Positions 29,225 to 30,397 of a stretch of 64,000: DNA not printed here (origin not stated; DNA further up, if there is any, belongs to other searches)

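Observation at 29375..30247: Membrane-anchored HIRAN-domain protein (Lys-rich N-terminus + HIRAN + TM2 anchor) at the integrase/repressor moron site: candidate DNA-end-sensing superinfection exclusion or defence protein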

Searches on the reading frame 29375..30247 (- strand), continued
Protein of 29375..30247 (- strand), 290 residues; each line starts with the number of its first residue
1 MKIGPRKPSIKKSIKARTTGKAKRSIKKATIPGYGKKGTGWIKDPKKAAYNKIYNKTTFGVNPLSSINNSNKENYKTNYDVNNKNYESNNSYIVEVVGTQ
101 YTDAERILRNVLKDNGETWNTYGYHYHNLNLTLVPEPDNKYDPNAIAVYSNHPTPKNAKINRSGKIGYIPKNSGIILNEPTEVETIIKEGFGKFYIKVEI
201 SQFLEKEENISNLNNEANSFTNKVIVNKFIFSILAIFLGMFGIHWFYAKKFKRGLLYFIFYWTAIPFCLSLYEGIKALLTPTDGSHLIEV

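Call 50: search_protein_families(library=pfam, alignment_id=A2, max_evalue=0.001)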
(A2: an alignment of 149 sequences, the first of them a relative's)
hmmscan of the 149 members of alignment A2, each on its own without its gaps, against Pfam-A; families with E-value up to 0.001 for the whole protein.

A. member 1, P0001 (290 aa): 2 families
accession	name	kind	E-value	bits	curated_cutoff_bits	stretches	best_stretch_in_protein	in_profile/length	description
PF05154.21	TM2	-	1.1e-09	38.8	27.9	1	227-275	4-51/51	TM2 domain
PF08797.16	HIRAN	-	3.9e-07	30.3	24.7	1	91-172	3-57/96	HIRAN domain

B. families by the number of members that match (of 149 scanned): 26 families (the first 25 are shown)
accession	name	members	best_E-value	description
PF08797.16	HIRAN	22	5.2e-11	HIRAN domain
PF05154.21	TM2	19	4.4e-19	TM2 domain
PF13181.12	TPR_8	5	1.2e-06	Tetratricopeptide repeat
PF13240.11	Zn_Ribbon_1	4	1.9e-12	zinc-ribbon domain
PF12773.13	DZR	4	5.1e-12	Double zinc ribbon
PF00515.34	TPR_1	4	9.5e-06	Tetratricopeptide repeat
PF07719.23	TPR_2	4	9.5e-05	Tetratricopeptide repeat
PF13248.11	Zn_ribbon_3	3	6.2e-08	zinc-ribbon domain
PF17032.10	Zn_ribbon_15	3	1.7e-06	zinc-ribbon family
PF02805.21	Ada_Zn_binding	3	5.2e-06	Metal binding domain of Ada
PF18912.6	DZR_2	2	5.3e-05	Double zinc ribbon domain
PF13174.12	TPR_6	2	0.00031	Tetratricopeptide repeat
PF12725.13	DUF3810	2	0.00061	Protein of unknown function (DUF3810)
PF00929.31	RNase_T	1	1.5e-20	Exonuclease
PF13208.11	TerB_N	1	1.5e-16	TerB N-terminal domain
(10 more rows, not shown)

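Call 51: get_annotated_region(hit=H35, flank=2500)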
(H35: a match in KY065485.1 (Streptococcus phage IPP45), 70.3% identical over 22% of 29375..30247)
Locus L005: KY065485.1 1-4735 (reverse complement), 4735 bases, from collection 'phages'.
description: Streptococcus phage IPP45, complete genome.
organism: Streptococcus phage IPP45 (NCBI taxid 1916184)
taxonomy: Viruses; Duplodnaviria; Heunggongvirae; Uroviricota; Caudoviricetes
host: Streptococcus pneumoniae 670; source: -; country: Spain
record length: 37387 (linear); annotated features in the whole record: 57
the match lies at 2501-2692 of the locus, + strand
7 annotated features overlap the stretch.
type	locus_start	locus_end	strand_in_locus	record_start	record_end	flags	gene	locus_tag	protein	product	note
CDS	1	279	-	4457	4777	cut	-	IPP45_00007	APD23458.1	putative lipoprotein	-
CDS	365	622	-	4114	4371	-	-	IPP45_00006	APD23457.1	hypothetical protein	-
CDS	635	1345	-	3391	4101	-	-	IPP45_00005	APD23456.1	hypothetical protein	gp15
CDS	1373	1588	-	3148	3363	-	-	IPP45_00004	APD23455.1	repressor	-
CDS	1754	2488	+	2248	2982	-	-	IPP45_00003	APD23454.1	transcriptional repressor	-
CDS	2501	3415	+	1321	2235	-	-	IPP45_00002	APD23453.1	hypothetical protein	-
CDS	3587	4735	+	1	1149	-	-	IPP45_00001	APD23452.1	integrase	-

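Call 52: get_annotated_region(hit=H30, flank=2500)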
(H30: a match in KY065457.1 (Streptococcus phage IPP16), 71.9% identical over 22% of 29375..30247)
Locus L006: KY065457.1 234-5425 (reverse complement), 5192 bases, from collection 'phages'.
description: Streptococcus phage IPP16, complete genome.
organism: Streptococcus phage IPP16 (NCBI taxid 1916156)
taxonomy: Viruses; Duplodnaviria; Heunggongvirae; Uroviricota; Caudoviricetes
host: Streptococcus pneumoniae 48/2; source: -; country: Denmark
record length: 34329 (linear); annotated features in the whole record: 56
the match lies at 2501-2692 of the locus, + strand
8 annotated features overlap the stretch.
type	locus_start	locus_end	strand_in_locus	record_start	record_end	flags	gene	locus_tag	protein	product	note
CDS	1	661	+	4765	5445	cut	-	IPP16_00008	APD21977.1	hypothetical protein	-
CDS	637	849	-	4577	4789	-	-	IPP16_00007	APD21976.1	hypothetical protein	-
CDS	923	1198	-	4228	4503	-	-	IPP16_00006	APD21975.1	hypothetical protein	-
CDS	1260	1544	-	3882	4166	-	-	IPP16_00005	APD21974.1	hypothetical protein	-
CDS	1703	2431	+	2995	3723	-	-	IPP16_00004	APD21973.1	transcriptional repressor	-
CDS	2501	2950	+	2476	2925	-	-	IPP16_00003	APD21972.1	hypothetical protein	-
CDS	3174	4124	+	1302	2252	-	-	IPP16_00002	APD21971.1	abortive infection resistance protein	-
CDS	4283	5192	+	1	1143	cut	-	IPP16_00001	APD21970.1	integrase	-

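Call 64: predict_structure(alignment_id=A2)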
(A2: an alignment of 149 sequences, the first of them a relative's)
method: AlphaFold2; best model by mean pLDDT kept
length: 290 residues; sequences in the alignment: 149
mean_pLDDT: 69.9   pTM: 0.40
mean pLDDT of the five models: 69.9, 68.7, 68.5, 67.1, 65.5
residues with pLDDT >= 90: 22; 70-90: 147; 50-70: 76; < 50: 45
segments of 3 or more residues with pLDDT < 50: 63-90, 209-220
pLDDT, mean of each block of 10 residues (from residue 1): 72 80 84 82 89 74 46 45 40 55 68 75 74 92 90 64 76 85 78 65 62 46 67 73 69 75 76 70 58
secondary structure, 60 per line:
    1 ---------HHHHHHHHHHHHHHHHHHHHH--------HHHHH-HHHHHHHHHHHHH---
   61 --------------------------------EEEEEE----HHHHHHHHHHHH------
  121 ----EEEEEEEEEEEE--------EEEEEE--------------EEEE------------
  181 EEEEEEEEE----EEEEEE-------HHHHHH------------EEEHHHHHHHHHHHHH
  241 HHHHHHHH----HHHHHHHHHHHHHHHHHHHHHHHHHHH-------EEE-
elements in order: H10-30 H39-43 H45-57 E93-98 H103-114 E125-136 E145-150 E165-168 E181-189 E194-199 H207-212 E225-227 H228-248 H253-279 E287-289

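Call 65: search_protein_families(library=pfam, proteins=[P0026, P0114, P0025, P0041, P0048, P0023, P0038, P0040, P0028], max_evalue=0.01)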
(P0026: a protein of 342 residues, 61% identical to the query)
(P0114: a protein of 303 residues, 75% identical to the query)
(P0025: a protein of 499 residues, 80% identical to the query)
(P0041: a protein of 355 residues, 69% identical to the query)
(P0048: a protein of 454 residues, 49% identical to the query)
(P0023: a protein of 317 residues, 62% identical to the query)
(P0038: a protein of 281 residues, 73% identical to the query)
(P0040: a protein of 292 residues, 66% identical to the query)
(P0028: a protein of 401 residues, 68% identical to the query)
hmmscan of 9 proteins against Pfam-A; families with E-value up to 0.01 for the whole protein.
P0026 (342 aa): 0 families

P0114 (303 aa): 2 families
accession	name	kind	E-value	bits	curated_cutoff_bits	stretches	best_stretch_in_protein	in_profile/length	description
PF02805.21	Ada_Zn_binding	-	5.2e-06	26.8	23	1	255-303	18-64/65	Metal binding domain of Ada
PF05539.16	Pneumo_att_G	-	0.0059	16.7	25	1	164-283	230-348/408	Pneumovirinae attachment membrane glycoprotein G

P0025 (499 aa): 6 families
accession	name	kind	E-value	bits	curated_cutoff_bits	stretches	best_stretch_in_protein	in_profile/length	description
PF13181.12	TPR_8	-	3.4e-06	27.2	25.7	0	406-430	7-31/34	Tetratricopeptide repeat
PF08797.16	HIRAN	-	6.3e-06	26.4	24.7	1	299-351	20-63/96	HIRAN domain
PF00515.34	TPR_1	-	5.4e-05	23.3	27.8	1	405-430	6-31/34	Tetratricopeptide repeat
PF07719.23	TPR_2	-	0.00029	21.2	27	0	405-430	6-31/34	Tetratricopeptide repeat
PF13174.12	TPR_6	-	0.0021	19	26.3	0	439-464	5-30/33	Tetratricopeptide repeat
PF13424.12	TPR_12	-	0.009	16.6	30.1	0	405-463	8-74/77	Tetratricopeptide repeat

P0041 (355 aa): 3 families
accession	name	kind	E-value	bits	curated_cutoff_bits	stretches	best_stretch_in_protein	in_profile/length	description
PF08797.16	HIRAN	-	5e-08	33.1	24.7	1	264-312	24-73/96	HIRAN domain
PF12650.12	DUF3784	-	0.0057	17.3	28.1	0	132-183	39-88/94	Domain of unknown function (DUF3784)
PF04316.19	FlgM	-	0.0061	17.2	25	0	306-327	26-47/55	Anti-sigma-28 factor, FlgM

P0048 (454 aa): 3 families
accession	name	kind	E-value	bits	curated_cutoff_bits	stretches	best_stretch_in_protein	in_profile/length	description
PF08797.16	HIRAN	-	2.9e-06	27.5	24.7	1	244-293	21-60/96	HIRAN domain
PF12650.12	DUF3784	-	0.0031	18.1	28.1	1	150-205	38-92/94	Domain of unknown function (DUF3784)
PF05425.18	CopD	-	0.0051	17.6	32.1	1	83-177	9-104/105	Copper resistance protein D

P0023 (317 aa): 2 families
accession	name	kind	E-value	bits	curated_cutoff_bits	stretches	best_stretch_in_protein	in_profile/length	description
PF08797.16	HIRAN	-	7.4e-08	32.5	24.7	1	228-274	26-73/96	HIRAN domain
PF10003.15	DUF2244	-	0.0085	16.3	27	0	92-134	8-50/138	Integral membrane protein (DUF2244)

P0038 (281 aa): 1 family
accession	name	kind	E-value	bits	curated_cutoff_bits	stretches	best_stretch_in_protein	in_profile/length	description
PF08797.16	HIRAN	-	1.5e-08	34.8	24.7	1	191-241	25-76/96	HIRAN domain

P0040 (292 aa): 7 families
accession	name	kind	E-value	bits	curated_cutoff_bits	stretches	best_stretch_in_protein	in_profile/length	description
PF13240.11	Zn_Ribbon_1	-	1.9e-12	47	25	2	109-128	2-21/23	zinc-ribbon domain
PF12773.13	DZR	-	5.1e-12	46.2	27.3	2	109-152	1-45/45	Double zinc ribbon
PF13248.11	Zn_ribbon_3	-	6.2e-08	32.3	27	1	105-128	1-24/26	zinc-ribbon domain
PF12172.15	zf-ChsH2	-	1.7e-06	28.2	23.2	0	134-153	13-33/37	ChsH2, rubredoxin-like zinc ribbon domain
PF18912.6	DZR_2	-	5.3e-05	23.4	27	1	148-180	10-45/56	Double zinc ribbon domain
PF17032.10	Zn_ribbon_15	-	0.00013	23.1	28.9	0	134-166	39-73/73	zinc-ribbon family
PF24844.1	PolC_DP2_central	-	0.0017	17.7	24.3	0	154-186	330-362/372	DNA polymerase II large subunit DP2, central domain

P0028 (401 aa): 1 family
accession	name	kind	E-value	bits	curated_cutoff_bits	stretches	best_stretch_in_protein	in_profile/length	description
PF05154.21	TM2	-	5.4e-15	55.8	27.9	1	113-156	6-50/51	TM2 domain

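Call 67: search_protein_families(library=pfam, proteins=[P0106, P0087, P0061], max_evalue=0.001)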
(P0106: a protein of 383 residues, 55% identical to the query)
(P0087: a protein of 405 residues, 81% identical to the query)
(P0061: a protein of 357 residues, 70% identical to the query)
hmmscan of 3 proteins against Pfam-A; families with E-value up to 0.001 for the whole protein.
P0106 (383 aa): 1 family
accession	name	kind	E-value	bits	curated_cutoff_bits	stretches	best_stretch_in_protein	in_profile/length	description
PF13273.12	DUF4064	-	0.00048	20.7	32.1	0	108-152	55-97/102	Protein of unknown function (DUF4064)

P0087 (405 aa): 0 families

P0061 (357 aa): 0 families

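Call 70: find_encoding_contigs(protein=P0004, flank=6000, max_places=6)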
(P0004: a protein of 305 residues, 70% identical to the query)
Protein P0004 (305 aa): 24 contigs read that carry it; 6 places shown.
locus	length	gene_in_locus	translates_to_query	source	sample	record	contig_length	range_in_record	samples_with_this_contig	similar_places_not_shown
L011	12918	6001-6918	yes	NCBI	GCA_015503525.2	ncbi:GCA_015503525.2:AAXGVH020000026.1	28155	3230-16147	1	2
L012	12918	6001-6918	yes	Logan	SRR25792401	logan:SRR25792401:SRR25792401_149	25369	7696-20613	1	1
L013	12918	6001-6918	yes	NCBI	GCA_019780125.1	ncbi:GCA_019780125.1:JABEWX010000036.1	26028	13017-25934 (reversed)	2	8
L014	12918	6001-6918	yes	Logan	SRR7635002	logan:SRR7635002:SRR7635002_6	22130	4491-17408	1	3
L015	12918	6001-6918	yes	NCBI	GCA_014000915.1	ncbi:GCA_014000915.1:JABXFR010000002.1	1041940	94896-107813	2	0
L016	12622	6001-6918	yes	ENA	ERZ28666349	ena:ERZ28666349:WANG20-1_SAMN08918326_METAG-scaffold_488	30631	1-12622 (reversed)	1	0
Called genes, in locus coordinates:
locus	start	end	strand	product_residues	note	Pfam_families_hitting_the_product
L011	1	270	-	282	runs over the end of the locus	PF01695:IstB_IS21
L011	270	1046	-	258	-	PF00392:GntR (weak), PF14502:HTH_41 (faint)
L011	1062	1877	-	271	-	PF12705:PDDEXK_1, PF12684:DUF3799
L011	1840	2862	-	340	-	PF03837:RecT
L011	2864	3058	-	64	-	-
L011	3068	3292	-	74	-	-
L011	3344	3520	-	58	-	-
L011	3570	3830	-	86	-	PF00376:MerR (weak)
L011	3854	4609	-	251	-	PF08346:AntA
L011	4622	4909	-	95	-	-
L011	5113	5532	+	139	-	PF01381:HTH_3 (weak)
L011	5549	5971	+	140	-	PF06114:Peptidase_M78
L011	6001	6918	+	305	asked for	PF08797:HIRAN (weak), PF05154:TM2 (weak)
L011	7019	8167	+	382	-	PF14657:Arm-DNA-bind_4, PF14659:Phage_int_SAM_3, PF22022:Phage_int_M (faint), PF00589:Phage_integrase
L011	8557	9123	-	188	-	PF00440:TetR_N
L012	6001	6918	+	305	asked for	PF08797:HIRAN (weak), PF05154:TM2 (weak)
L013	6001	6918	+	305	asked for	PF08797:HIRAN (weak), PF05154:TM2 (weak)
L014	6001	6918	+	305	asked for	PF08797:HIRAN (weak), PF05154:TM2 (weak)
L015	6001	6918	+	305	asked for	PF08797:HIRAN (weak), PF05154:TM2 (weak)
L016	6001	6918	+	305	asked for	PF08797:HIRAN (weak), PF05154:TM2 (weak)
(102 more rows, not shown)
